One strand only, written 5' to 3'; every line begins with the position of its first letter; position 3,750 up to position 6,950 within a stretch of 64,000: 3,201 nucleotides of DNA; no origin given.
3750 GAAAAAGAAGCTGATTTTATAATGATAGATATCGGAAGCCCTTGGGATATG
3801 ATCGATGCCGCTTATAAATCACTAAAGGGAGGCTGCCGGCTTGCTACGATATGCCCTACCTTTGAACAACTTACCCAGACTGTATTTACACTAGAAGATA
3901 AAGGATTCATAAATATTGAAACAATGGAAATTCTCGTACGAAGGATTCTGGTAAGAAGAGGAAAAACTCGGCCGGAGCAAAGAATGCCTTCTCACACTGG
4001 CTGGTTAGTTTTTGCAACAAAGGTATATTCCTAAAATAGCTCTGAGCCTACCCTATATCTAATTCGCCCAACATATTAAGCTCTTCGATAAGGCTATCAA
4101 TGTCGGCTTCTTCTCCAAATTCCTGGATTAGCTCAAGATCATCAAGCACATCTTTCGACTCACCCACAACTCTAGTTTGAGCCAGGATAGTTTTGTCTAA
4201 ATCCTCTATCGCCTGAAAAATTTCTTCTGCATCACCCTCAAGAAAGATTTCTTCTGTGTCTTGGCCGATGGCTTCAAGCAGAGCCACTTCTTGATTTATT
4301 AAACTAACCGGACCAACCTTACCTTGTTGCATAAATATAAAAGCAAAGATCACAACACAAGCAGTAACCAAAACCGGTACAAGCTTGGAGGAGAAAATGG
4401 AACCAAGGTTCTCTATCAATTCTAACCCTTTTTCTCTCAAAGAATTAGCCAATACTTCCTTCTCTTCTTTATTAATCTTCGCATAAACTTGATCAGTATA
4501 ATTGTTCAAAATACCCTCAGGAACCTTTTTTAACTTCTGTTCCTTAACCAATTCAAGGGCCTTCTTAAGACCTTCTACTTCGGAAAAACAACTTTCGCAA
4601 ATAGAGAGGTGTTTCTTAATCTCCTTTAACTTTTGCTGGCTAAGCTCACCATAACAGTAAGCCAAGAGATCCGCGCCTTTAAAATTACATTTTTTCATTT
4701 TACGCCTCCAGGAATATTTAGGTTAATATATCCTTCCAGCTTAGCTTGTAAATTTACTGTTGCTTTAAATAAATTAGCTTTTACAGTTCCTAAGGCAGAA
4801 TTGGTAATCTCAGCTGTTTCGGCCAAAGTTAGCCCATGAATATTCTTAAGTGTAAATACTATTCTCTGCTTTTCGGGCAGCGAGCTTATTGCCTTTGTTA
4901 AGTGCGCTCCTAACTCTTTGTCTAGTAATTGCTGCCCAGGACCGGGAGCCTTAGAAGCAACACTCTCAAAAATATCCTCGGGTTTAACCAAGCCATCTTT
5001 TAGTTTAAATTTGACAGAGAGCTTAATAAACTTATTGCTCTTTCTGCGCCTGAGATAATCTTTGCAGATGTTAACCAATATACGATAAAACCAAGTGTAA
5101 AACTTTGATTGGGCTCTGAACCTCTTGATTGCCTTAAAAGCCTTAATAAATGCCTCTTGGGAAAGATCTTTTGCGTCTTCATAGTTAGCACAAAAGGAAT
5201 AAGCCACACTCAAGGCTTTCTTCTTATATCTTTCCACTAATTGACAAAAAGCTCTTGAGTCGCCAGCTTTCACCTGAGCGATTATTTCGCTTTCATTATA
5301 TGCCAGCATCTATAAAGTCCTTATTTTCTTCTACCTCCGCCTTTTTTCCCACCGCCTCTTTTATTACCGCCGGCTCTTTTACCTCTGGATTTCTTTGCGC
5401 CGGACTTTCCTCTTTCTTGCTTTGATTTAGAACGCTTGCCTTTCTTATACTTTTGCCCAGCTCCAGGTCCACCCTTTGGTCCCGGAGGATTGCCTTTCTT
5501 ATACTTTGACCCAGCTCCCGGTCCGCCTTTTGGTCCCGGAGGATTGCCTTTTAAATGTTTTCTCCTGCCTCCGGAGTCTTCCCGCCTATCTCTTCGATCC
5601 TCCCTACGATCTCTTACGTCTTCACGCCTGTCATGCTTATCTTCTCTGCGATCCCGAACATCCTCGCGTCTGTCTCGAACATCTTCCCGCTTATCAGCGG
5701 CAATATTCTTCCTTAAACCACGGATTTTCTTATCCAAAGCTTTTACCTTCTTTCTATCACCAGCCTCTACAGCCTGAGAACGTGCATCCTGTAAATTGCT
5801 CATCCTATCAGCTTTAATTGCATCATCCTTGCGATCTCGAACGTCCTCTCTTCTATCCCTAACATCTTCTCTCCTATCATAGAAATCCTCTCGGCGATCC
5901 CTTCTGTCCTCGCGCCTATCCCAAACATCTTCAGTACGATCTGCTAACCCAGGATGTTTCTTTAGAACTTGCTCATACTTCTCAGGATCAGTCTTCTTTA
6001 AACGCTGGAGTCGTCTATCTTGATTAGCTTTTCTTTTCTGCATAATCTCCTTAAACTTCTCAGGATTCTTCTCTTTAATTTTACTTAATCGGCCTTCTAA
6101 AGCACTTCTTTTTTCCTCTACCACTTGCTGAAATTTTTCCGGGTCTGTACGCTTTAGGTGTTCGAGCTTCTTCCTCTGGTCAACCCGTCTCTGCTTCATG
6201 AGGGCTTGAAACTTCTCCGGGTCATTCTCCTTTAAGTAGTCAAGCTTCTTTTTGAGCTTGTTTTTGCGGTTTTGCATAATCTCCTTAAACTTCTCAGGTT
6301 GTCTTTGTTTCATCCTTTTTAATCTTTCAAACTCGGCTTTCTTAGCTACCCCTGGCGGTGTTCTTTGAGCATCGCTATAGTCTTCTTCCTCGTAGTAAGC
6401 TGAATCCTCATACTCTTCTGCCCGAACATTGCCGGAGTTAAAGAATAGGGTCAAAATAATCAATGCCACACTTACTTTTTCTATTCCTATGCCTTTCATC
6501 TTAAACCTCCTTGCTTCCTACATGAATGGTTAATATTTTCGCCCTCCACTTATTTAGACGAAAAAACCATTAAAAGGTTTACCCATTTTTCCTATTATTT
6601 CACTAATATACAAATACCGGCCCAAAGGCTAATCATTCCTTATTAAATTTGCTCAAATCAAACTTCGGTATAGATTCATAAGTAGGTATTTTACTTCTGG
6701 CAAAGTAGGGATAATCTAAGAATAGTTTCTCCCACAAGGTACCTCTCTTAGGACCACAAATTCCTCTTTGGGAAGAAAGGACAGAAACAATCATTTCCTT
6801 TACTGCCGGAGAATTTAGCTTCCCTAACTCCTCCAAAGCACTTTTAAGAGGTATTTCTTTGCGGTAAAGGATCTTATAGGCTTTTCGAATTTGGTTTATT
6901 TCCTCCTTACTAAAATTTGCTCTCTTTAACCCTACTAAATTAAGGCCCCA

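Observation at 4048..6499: ECF sigma / zinc-finger anti-sigma operon led by an extraordinarily repetitive, highly charged secreted protein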

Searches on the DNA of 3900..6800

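Call 96: search_rna_families(source=window, start=3900, end=6800, threshold=evalue, max_evalue=1)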
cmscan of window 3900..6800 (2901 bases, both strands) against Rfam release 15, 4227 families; matches with E-value up to 1: 0.
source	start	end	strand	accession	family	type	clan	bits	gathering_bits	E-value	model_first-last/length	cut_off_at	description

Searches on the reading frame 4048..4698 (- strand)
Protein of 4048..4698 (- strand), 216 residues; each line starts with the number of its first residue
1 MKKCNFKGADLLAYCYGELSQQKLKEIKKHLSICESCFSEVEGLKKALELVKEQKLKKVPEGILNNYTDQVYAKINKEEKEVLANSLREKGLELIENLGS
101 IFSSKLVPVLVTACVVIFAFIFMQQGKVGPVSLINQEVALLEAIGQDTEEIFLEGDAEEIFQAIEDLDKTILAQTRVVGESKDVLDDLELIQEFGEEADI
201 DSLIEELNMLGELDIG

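Call 3: search_protein_families(library=pfam, proteins=[window:4048-4698:-], max_evalue=1)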
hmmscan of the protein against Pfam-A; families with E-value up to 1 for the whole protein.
window:4048-4698:- (216 aa): 3 families
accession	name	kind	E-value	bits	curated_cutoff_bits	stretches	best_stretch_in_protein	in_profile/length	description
PF13490.11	zf-HC2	-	0.00023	21.6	22.2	1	12-37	9-34/35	Putative zinc-finger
PF08678.16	Rsbr_N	-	0.064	13.8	27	1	57-107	17-67/130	Rsbr N terminal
PF02591.20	Zn_ribbon_9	-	0.12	12.9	29.1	1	15-37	5-29/33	C4-type zinc ribbon domain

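Call 4: search_protein_families(library=ncbifam, proteins=[window:4048-4698:-], max_evalue=1)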
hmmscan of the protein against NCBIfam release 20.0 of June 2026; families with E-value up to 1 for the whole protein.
window:4048-4698:- (216 aa): 6 families
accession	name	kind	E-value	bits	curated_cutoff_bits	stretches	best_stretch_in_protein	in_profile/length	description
NF052375.1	antisigma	equivalog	1.6e-05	25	100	1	11-123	2-102/217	anti-sigma factor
TIGR03988.1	antisig_RsrA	equivalog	0.00023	21.2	62.5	1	9-61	7-60/77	mycothiol system anti-sigma-R factor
NF041468.1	anti_sig_RseA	equivalog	0.00052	20.2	165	1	12-76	45-109/135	anti-sigma E factor RseA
NF008750.0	PRK11784.1-2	equivalog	0.0058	15.8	241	1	42-84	279-323/346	tRNA 2-selenouridine(34) synthase MnmH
TIGR02451.1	anti_sig_ChrR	subfamily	0.011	15.6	124.5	1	10-80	7-78/216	ChrR family anti-sigma-E factor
NF040608.1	division_SteA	equivalog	0.026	13.5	150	1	81-178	12-111/369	putative cytokinetic ring protein SteA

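Call 55: find_homologous_proteins(query=window:4048-4698:-, max_evalue=0.001)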
Query window:4048-4698:- (216 aa): 23 proteins with E <= 0.001 among 320 candidates.
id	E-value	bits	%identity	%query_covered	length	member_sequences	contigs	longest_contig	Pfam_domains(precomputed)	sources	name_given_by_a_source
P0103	4.1e-129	446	100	100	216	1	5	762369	-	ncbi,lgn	-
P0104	1.4e-117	409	91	100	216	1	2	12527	-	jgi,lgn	-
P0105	4.5e-95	335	76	100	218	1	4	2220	-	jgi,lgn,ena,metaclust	metaclust:\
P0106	5.3e-91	322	74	100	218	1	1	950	-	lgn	-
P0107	5.7e-91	322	74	100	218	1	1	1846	-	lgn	-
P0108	1.1e-90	321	73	100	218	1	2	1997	-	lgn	-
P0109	7.1e-90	318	73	100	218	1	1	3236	-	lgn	-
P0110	7.0e-89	315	73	100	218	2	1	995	-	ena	-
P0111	8.0e-89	315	71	100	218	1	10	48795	-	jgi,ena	-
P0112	1.7e-88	314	71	100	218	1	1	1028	-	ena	-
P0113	1.8e-88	314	72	100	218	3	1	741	-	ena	-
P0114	3.4e-87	309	70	100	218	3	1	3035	-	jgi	-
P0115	6.7e-87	309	72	100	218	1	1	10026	-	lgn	-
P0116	9.6e-87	308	71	100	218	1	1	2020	-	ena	-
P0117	2.4e-86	307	71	100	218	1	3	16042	-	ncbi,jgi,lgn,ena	-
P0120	2.0e-81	291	67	100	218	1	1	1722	PF13490.12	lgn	-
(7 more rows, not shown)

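Call 56: find_encoding_contigs(protein=P0103, flank=4000, max_places=4)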
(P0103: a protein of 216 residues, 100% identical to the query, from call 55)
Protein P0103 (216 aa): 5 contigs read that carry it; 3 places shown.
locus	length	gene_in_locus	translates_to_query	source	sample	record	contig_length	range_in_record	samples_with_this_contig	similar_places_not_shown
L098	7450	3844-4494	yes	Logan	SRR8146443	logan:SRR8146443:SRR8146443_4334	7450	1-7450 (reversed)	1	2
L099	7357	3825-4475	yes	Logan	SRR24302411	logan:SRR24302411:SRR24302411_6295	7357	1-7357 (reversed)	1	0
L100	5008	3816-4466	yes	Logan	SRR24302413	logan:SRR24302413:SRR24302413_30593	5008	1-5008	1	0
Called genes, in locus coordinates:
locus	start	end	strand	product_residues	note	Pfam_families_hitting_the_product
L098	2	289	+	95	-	?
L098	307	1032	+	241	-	PF11306:DUF3108 (weak)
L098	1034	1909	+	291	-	PF25084:LbH_EIF2B (faint), PF25087:GMPPB_C (weak), PF00132:Hexapep, PF13720:Acetyltransf_11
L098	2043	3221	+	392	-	-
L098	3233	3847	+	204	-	PF07638:Sigma70_ECF, PF04542:Sigma70_r2, PF04545:Sigma70_r4 (weak), PF08281:Sigma70_r4_2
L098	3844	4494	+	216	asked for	-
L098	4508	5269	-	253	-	PF01135:PCMT, PF08704:GCD14, PF05175:MTS (weak), PF13847:Methyltransf_31, PF08241:Methyltransf_11 (weak), PF13649:Methyltransf_25 (weak)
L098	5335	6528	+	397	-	PF01676:Metalloenzyme, PF10143:PhosphMutase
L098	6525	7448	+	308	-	?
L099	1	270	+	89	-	?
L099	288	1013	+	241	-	PF11306:DUF3108 (weak)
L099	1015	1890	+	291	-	PF25084:LbH_EIF2B (faint), PF25087:GMPPB_C (weak), PF00132:Hexapep, PF13720:Acetyltransf_11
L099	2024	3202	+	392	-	-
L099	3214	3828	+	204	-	PF07638:Sigma70_ECF, PF04542:Sigma70_r2, PF04545:Sigma70_r4 (weak), PF08281:Sigma70_r4_2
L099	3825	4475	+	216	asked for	-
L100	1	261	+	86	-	?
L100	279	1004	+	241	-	PF11306:DUF3108 (weak)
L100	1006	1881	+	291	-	PF25084:LbH_EIF2B (faint), PF25087:GMPPB_C (weak), PF00132:Hexapep, PF13720:Acetyltransf_11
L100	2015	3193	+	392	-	-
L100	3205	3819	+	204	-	PF07638:Sigma70_ECF, PF04542:Sigma70_r2, PF04545:Sigma70_r4 (weak), PF08281:Sigma70_r4_2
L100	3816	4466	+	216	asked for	-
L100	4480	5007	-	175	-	?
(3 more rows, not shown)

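Call 57: find_encoding_contigs(protein=P0111, flank=4000, max_places=4)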
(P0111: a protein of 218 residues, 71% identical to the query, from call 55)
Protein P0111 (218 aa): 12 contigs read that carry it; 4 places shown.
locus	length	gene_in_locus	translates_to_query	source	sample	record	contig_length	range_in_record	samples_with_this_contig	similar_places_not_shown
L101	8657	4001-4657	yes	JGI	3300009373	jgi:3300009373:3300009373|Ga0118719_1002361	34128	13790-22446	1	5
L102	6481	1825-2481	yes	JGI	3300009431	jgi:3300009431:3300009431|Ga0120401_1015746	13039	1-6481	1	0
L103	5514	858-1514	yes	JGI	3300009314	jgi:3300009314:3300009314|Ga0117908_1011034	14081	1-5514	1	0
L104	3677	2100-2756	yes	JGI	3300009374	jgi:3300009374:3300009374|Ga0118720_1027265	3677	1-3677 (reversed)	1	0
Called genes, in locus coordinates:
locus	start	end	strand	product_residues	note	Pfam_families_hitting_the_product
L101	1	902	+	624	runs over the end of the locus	PF00027:cNMP_binding, PF01734:Patatin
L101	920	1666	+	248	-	PF11306:DUF3108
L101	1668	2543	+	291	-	PF00132:Hexapep (weak), PF14602:Hexapep_2 (faint), PF25084:LbH_EIF2B (faint), PF25087:GMPPB_C (weak), PF00132:Hexapep, PF13720:Acetyltransf_11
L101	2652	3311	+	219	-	PF00312:Ribosomal_S15 (faint)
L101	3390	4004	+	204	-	PF04542:Sigma70_r2, PF04545:Sigma70_r4 (weak), PF08281:Sigma70_r4_2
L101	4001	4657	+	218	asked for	-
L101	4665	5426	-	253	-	PF01135:PCMT, PF08704:GCD14, PF05175:MTS (faint), PF13847:Methyltransf_31, PF13649:Methyltransf_25 (weak)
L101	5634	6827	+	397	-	PF01676:Metalloenzyme, PF10143:PhosphMutase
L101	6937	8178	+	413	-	PF00696:AA_kinase, PF22629:ACT_AHAS_ss (faint), PF01842:ACT, PF22468:ACT_9, PF13840:ACT_7, PF22468:ACT_9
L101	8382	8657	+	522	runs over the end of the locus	PF00682:HMGL-like, PF22617:HCS_D2, PF08502:LeuA_dimer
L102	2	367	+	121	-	?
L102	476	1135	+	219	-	PF00312:Ribosomal_S15 (faint)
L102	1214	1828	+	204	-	PF04542:Sigma70_r2, PF04545:Sigma70_r4 (weak), PF08281:Sigma70_r4_2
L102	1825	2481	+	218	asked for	-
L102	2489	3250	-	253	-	PF01135:PCMT, PF08704:GCD14, PF05175:MTS (faint), PF13847:Methyltransf_31, PF13649:Methyltransf_25 (weak)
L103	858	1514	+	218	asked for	-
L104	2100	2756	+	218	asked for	-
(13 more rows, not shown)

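Call 72: predict_structure(alignment_id=A5)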
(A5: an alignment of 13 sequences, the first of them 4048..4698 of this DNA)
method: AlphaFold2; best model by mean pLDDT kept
length: 216 residues; sequences in the alignment: 13
mean_pLDDT: 48.0   pTM: 0.29
mean pLDDT of the five models: 48.0, 47.8, 44.2, 43.2, 42.6
residues with pLDDT >= 90: 0; 70-90: 44; 50-70: 25; < 50: 147
segments of 3 or more residues with pLDDT < 50: 74-216
pLDDT, mean of each block of 10 residues (from residue 1): 73 78 84 86 76 58 54 45 40 43 41 41 32 29 31 36 40 29 29 34 39 33
secondary structure, 60 per line:
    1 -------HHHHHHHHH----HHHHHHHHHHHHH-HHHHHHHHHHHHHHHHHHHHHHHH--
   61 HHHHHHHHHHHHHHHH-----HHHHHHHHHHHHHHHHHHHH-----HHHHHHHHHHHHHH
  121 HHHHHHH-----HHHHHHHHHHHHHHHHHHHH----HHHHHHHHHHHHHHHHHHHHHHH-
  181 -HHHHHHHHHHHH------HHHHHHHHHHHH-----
elements in order: H8-16 H21-33 H35-58 H61-76 H82-101 H107-127 H133-152 H157-179 H182-193 H200-211

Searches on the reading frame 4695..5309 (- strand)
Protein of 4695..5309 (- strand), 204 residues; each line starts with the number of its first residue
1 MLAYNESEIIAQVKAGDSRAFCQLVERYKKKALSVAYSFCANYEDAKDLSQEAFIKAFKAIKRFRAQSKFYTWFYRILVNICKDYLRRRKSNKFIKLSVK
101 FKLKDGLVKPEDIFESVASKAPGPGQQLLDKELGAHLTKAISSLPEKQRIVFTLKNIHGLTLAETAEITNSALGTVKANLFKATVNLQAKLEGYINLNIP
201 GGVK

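Call 3: search_protein_families(library=pfam, proteins=[window:4695-5309:-], max_evalue=1)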
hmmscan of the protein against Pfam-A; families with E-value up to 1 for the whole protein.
window:4695-5309:- (204 aa): 6 families
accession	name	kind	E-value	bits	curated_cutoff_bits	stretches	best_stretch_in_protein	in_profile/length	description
PF04542.20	Sigma70_r2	-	1.9e-20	72.8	24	1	24-90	1-69/71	Sigma-70 region 2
PF08281.18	Sigma70_r4_2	-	4.2e-12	46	25.7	1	137-183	4-50/54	Sigma-70, region 4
PF07638.17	Sigma70_ECF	-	6.6e-08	33.1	21.1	1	7-186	5-178/185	ECF sigma factor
PF04545.22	Sigma70_r4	-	1.8e-06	27.8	24.1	1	140-188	1-49/50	Sigma-70, region 4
PF12645.13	HTH_16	-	0.014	15.9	22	1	8-65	2-65/65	Helix-turn-helix domain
PF01858.22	RB_A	-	0.12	12.7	25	1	26-98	41-110/196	Retinoblastoma-associated protein A domain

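Call 4: search_protein_families(library=ncbifam, proteins=[window:4695-5309:-], max_evalue=1)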
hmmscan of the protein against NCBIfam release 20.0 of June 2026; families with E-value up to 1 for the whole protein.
window:4695-5309:- (204 aa): 120 families (the best 25 are shown)
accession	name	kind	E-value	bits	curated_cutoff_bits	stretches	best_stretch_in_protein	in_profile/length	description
NF007223.0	PRK09641.1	equivalog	3.2e-40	138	209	1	8-192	7-185/187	RNA polymerase sigma factor SigW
TIGR02939.1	RpoE_Sigma70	equivalog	1.7e-35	122.8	236.15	1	7-191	8-186/190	RNA polymerase sigma factor RpoE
TIGR02948.1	SigW_bacill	equivalog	3.7e-35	121.7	243.1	1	9-191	8-184/187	RNA polymerase sigma factor SigW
NF008888.0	PRK11922.1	equivalog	1.9e-34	119.3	204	1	4-196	15-201/231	RNA polymerase sigma factor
NF009166.1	PRK12513.1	equivalog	7.7e-33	113.8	206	1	7-193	10-188/193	RNA polymerase sigma factor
NF007225.0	PRK09643.1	equivalog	3.6e-32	111.7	190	1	6-193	14-184/204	RNA polymerase sigma factor SigM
TIGR02937.1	sigma70-ECF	superfamily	4.2e-32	111.1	42.9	1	20-191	2-165/165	sigma-70 family RNA polymerase sigma factor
NF009171.0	PRK12518.1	equivalog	5.2e-29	101.4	208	1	5-189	13-182/191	RNA polymerase sigma factor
NF004113.0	PRK05602.1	equivalog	1.5e-28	99.9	208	1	6-193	32-203/211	RNA polymerase sigma factor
NF006930.0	PRK09415.1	subfamily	1.5e-28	99.8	198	1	19-192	16-176/179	RNA polymerase factor sigma C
TIGR02954.1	Sig70_famx3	hypoth_equivalog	9e-27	93.9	188.5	1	5-192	2-168/170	RNA polymerase sigma-70 factor, TIGR02954 family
TIGR02985.1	Sig70_bacteroi1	subfamily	2.2e-26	93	126.4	1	20-191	2-162/162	RNA polymerase sigma-70 factor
NF053879.1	RNAPolSigSigVBac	equivalog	8.1e-25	87.4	190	2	20-95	5-80/160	RNA polymerase sigma factor SigV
NF007216.0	PRK09638.1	equivalog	6.8e-24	84.6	194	2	5-97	4-96/180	RNA polymerase sigma factor SigY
NF006550.0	PRK09047.1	equivalog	1.3e-23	83.5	173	1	26-194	19-190/194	RNA polymerase sigma factor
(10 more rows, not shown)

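Call 43: find_related_loci(query=A3, collection=metagenome_contigs, flank=5000)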
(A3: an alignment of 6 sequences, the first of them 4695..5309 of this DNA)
Query A3 (204 aa) in metagenome_contigs; peptide patterns used: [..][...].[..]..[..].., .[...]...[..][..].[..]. (x = any residue, [..] = any of these).
600 stretches matched a pattern (row limit reached: there are more); 594 encode a relative of the query (tblastn E <= 1e-3); the best 80 are kept; 80 distinct loci.
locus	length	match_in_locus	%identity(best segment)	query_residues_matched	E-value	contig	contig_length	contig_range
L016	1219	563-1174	66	1-204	2e-98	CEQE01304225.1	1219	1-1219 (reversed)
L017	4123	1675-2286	66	1-204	2e-90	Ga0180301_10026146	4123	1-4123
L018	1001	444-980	41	6-191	3e-47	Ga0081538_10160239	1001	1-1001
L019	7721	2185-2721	41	6-191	2e-44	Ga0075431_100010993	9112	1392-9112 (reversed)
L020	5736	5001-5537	40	6-191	5e-44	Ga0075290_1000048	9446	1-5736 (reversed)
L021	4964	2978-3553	44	5-194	1e-43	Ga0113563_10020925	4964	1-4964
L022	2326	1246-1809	39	6-194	9e-44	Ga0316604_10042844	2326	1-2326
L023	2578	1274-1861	38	4-197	1e-43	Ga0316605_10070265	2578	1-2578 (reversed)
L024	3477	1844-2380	41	6-191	5e-42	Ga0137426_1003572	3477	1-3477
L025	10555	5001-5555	40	6-191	1e-41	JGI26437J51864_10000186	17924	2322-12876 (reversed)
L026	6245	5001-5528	41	9-191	2e-40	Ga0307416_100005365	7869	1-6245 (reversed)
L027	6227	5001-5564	38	6-195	1e-39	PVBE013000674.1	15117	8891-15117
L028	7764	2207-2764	37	2-191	1e-39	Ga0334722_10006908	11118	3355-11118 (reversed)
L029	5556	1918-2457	38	3-181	2e-39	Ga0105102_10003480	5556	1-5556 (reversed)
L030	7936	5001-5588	38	2-195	8e-39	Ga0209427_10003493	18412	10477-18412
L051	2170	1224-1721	39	5-193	2e-35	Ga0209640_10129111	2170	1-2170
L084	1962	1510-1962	40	2-147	2e-33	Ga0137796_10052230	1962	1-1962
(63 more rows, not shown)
